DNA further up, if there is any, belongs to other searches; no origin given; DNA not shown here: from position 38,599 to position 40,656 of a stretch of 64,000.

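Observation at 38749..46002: The gltD slot is occupied by a CysJ-type diflavin reductase: a possible undescribed electron-donor module for glutamate synthase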

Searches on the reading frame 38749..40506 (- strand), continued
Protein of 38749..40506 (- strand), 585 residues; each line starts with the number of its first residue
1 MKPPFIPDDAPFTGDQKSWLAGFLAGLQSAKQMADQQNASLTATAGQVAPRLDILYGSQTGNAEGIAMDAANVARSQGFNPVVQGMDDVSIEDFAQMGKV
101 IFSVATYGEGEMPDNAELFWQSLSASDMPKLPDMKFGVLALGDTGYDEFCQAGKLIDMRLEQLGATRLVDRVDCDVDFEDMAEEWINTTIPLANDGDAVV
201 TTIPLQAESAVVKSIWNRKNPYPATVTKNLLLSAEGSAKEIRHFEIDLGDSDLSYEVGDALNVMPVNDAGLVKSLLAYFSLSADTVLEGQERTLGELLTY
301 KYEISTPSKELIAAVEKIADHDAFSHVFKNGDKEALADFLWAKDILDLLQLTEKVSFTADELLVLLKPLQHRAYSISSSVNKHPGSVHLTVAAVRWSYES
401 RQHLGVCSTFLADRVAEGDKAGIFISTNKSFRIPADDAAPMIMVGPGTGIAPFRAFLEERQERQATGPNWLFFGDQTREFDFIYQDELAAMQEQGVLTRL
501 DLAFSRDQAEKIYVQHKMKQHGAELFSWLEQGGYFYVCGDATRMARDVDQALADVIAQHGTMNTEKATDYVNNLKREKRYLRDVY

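Call 12: find_encoding_contigs(protein=P0113, flank=10000, max_places=2)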
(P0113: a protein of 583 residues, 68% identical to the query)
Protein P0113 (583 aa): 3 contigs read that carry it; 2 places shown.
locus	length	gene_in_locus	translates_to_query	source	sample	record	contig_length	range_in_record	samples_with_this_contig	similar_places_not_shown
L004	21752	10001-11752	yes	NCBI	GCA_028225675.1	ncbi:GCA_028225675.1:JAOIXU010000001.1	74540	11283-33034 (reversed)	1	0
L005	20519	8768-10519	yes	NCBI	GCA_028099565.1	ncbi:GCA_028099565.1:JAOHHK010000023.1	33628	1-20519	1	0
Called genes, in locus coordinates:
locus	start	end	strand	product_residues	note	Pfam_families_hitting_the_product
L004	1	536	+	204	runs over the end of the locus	PF04350:PilO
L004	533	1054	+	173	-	PF04351:PilP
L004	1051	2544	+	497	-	PF07660:STN (weak), PF03958:Secretin_N, PF00263:Secretin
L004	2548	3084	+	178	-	PF01202:SKI, PF13238:AAA_18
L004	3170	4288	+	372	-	PF00465:Fe-ADH, PF13685:Fe-ADH_2, PF01761:DHQ_synthase, PF24621:DHQS_C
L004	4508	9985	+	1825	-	PF00310:GATase_2, PF04898:Glu_syn_central, PF01645:Glu_synthase, PF01493:GXGXG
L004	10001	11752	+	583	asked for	PF00258:Flavodoxin_1, PF00667:FAD_binding_1, PF00175:NAD_binding_1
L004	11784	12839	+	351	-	PF01208:URO-D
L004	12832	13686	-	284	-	PF27523:PSD, PF02666:PS_Dcarbxylase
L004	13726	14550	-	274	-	PF00581:Rhodanese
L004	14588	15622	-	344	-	PF03193:RsgA_GTPase, PF01926:MMR_HSR1 (faint), PF00009:GTP_EFTU (faint), PF02421:FeoB_N (faint)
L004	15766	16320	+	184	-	PF00929:RNase_T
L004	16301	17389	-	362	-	PF08331:QueG_DUF1730, PF00037:Fer4 (weak), PF13237:Fer4_10 (faint), PF13484:Fer4_16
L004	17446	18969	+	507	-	PF03853:YjeF_N, PF01256:Carb_kinase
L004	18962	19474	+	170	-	PF02367:TsaE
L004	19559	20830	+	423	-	PF11741:AMIN, PF01520:Amidase_3, PF01476:LysM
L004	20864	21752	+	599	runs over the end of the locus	PF02518:HATPase_c (weak), PF13589:HATPase_c_3, PF01119:DNA_mis_repair, PF08676:MutL_C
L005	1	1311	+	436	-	PF07660:STN (weak), PF03958:Secretin_N, PF00263:Secretin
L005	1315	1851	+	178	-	PF01202:SKI, PF13238:AAA_18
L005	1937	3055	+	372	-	PF00465:Fe-ADH, PF13685:Fe-ADH_2, PF01761:DHQ_synthase, PF24621:DHQS_C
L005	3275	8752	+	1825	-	PF00310:GATase_2, PF04898:Glu_syn_central, PF01645:Glu_synthase, PF01493:GXGXG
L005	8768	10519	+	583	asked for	PF00258:Flavodoxin_1, PF00667:FAD_binding_1, PF00175:NAD_binding_1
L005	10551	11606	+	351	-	PF01208:URO-D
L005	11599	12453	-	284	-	PF27523:PSD, PF02666:PS_Dcarbxylase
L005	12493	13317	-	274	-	PF00581:Rhodanese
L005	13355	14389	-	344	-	PF03193:RsgA_GTPase, PF01926:MMR_HSR1 (faint), PF00009:GTP_EFTU (faint), PF02421:FeoB_N (faint)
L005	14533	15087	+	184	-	PF00929:RNase_T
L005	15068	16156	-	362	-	PF08331:QueG_DUF1730, PF00037:Fer4 (weak), PF13237:Fer4_10 (faint), PF13484:Fer4_16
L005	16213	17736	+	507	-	PF03853:YjeF_N, PF01256:Carb_kinase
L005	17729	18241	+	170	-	PF02367:TsaE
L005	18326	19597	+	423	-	PF11741:AMIN, PF01520:Amidase_3, PF01476:LysM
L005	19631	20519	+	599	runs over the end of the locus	PF02518:HATPase_c (weak), PF13589:HATPase_c_3, PF01119:DNA_mis_repair, PF08676:MutL_C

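Call 18: search_solved_structures(query=window:38749-40506:-, max_evalue=1e-10)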
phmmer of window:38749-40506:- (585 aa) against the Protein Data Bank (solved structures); distinct sequences matched with E-value up to 1e-10: 120 (the best 60 are shown).
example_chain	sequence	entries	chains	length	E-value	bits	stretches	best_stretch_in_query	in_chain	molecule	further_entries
6efv_A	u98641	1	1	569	2e-120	406.2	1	52-585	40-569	Sulfite reductase [NADPH] flavoprotein alpha-component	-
9c91_A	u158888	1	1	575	8.6e-116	390.9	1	52-585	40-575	Sulfite reductase [NADPH] flavoprotein alpha-component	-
1ddg_A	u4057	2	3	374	1.2e-93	317.8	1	216-585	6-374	SULFITE REDUCTASE (NADPH) FLAVOPROTEIN ALPHA-COMPONENT | SULFITE REDUCTASE [NADPH] FLAVOPROTEIN ALPHA-COMPONENT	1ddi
3ojw_A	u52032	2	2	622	3.5e-80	273.4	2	215-585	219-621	NADPH-cytochrome P450 reductase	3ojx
3wkt_A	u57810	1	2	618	1.3e-79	271.5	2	215-585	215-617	NADPH-cytochrome P450 reductase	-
3es9_A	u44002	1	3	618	1.3e-79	271.5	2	215-585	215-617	NADPH--cytochrome P450 reductase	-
4yaf_A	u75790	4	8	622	1.3e-79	271.4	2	215-585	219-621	NADPH--cytochrome P450 reductase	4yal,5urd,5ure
1amo_A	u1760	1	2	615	1.5e-79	271.3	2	215-585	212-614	NADPH-CYTOCHROME P450 REDUCTASE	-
9ef0_A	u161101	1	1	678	1.8e-79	271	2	215-585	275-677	NADPH--cytochrome P450 reductase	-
6njr_A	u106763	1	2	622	1.8e-79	271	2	215-585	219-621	NADPH--cytochrome P450 reductase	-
1j9z_A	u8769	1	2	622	2.2e-79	270.7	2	215-584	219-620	NADPH-Cytochrome P450 reductase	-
1ja0_A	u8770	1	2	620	2.7e-79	270.5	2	215-584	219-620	NADPH-Cytochrome P450 Reductase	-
6j7a_A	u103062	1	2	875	5e-79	269.5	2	215-585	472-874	Heme oxygenase 1,NADPH--cytochrome P450 reductase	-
6j79_A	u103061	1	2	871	5.1e-79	269.5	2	215-585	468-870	Heme oxygenase 1,NADPH--cytochrome P450 reductase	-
6j7i_A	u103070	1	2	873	5.3e-79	269.5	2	215-585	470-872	Heme oxygenase 1,NADPH--cytochrome P450 reductase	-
5fa6_A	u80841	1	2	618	6.3e-79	269.2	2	215-585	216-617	NADPH--cytochrome P450 reductase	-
3qe2_A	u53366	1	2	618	8.3e-79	268.8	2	215-585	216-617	NADPH--cytochrome P450 reductase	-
7l18_AAA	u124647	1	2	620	1.1e-78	268.5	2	215-580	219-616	NADPH--cytochrome P450 reductase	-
5urh_A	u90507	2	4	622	1.7e-78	267.8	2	215-585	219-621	NADPH--cytochrome P450 reductase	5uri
5urg_A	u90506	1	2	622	2.3e-78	267.4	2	215-585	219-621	NADPH--cytochrome P450 reductase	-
3qfr_A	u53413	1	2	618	3.1e-78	266.9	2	215-585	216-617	NADPH--cytochrome P450 reductase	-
5emn_A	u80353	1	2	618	3.5e-78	266.7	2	215-585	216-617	NADPH--cytochrome P450 reductase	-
3qfc_A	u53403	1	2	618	5.9e-78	266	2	215-585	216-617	NADPH--cytochrome P450 reductase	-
1ja1_A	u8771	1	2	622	2.3e-77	264.1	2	215-584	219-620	NADPH-Cytochrome P450 Reductase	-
4y9u_A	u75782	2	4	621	2.4e-77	264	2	215-585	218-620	NADPH--cytochrome P450 reductase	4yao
4y9r_A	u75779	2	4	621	5.7e-77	262.8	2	215-585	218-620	NADPH--cytochrome P450 reductase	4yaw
4y7c_A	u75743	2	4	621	1.4e-76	261.5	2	215-585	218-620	NADPH--cytochrome P450 reductase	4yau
7sux_A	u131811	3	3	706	2e-71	244.4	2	367-585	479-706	NADPH--cytochrome P450 reductase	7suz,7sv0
3fjo_A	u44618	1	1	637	1e-70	242.1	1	215-585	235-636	NADPH-cytochrome P450 reductase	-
5gxu_A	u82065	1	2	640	1.6e-70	241.5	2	368-585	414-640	NADPH--cytochrome P450 reductase 2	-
8dmg_A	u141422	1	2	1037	6e-67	229.7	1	52-585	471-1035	Bifunctional cytochrome P450/NADPH--P450 reductase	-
8dme_A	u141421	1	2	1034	6.1e-67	229.7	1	52-585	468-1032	Bifunctional cytochrome P450/NADPH--P450 reductase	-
9wuc_A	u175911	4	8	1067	1.6e-61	211.7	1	31-585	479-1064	bifunctional cytochrome P450/NADPH--P450 reductase | SoP450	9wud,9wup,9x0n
9wuk_A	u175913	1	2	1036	3.9e-61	210.5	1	52-585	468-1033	bifunctional cytochrome P450/NADPH--P450 reductase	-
3qfs_A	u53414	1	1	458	2.8e-60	207.7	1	215-585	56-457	NADPH--cytochrome P450 reductase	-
3qft_A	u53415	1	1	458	1.4e-59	205.4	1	215-585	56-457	NADPH--cytochrome P450 reductase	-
4dqk_A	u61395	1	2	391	5.6e-50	173.7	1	228-585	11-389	Bifunctional P-450/NADPH-P450 reductase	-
4dql_A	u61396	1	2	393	6.8e-50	173.4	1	227-585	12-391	Bifunctional P-450/NADPH-P450 reductase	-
6t1t_A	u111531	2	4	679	6.4e-46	160.3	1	429-585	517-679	NADPH--cytochrome P450 reductase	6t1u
2bpo_A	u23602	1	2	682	6.7e-45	156.9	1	429-585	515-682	NADPH-CYTOCHROM P450 REDUCTASE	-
2bf4_A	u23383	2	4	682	8e-44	153.3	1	429-585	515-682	NADPH-CYTOCHROME P450 REDUCTASE | NADPH CYTOCHROME P450 REDUCTASE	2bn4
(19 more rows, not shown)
